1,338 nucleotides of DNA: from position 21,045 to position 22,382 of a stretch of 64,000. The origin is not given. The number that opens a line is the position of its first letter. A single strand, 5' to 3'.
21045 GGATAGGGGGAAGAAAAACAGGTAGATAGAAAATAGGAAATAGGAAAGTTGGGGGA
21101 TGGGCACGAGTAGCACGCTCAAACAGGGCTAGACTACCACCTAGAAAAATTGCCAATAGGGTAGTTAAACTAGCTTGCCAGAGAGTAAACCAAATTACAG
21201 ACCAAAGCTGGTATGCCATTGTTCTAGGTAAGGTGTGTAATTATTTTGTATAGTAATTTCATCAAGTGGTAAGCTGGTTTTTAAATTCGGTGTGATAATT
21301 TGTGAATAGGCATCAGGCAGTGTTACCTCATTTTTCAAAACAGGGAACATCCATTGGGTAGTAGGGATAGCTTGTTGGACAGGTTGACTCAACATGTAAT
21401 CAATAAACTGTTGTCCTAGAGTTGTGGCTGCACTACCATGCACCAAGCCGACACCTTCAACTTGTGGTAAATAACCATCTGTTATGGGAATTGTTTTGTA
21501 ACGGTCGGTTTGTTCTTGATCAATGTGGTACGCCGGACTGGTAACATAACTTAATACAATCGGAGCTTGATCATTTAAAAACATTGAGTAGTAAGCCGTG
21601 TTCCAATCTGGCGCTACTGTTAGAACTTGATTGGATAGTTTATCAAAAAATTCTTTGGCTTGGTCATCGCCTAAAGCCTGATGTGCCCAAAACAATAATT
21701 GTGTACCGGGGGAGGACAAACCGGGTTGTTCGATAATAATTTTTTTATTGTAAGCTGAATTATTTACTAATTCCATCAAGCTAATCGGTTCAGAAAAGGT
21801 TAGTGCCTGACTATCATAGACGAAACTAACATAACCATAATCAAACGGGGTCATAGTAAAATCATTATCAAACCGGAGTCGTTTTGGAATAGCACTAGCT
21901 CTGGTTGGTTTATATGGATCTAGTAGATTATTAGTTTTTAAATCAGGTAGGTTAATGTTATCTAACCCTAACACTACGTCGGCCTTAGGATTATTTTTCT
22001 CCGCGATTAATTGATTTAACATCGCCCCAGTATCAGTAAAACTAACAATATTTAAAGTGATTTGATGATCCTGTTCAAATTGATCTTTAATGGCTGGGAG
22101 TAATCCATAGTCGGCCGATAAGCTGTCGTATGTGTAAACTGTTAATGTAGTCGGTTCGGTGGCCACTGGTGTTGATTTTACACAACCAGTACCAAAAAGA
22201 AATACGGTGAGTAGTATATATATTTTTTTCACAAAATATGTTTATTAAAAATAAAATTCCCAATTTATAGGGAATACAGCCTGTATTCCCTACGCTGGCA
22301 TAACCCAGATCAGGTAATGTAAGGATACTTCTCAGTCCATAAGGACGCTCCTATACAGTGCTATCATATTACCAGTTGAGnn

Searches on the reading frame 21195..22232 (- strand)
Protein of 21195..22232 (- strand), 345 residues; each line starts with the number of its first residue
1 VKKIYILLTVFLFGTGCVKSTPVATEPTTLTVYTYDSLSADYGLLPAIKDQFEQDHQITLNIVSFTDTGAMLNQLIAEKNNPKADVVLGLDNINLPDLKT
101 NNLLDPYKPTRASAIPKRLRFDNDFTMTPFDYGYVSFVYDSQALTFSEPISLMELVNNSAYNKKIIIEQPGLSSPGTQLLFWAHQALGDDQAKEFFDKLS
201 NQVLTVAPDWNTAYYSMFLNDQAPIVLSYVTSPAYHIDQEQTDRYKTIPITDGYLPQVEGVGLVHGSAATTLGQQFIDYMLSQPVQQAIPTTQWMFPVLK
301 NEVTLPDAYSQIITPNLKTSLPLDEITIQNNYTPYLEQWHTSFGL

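Call 101: search_protein_families(library=pfam, proteins=[window:21195-22232:-], max_evalue=0.0001)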
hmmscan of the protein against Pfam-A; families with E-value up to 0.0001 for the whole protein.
window:21195-22232:- (345 aa): 4 families
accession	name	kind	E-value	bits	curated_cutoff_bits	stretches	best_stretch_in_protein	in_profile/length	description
PF13416.11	SBP_bac_8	-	1.8e-16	61.2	27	1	48-304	2-267/279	Bacterial extracellular solute-binding protein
PF13343.11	SBP_bac_6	-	1.3e-13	51.5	24.6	1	81-304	1-225/245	Bacterial extracellular solute-binding protein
PF01547.30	SBP_bac_1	-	7.5e-13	49.6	26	1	42-286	8-306/307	Bacterial extracellular solute-binding protein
PF13531.11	SBP_bac_11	-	1.5e-09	38.4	25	1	31-289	2-221/227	Bacterial extracellular solute-binding protein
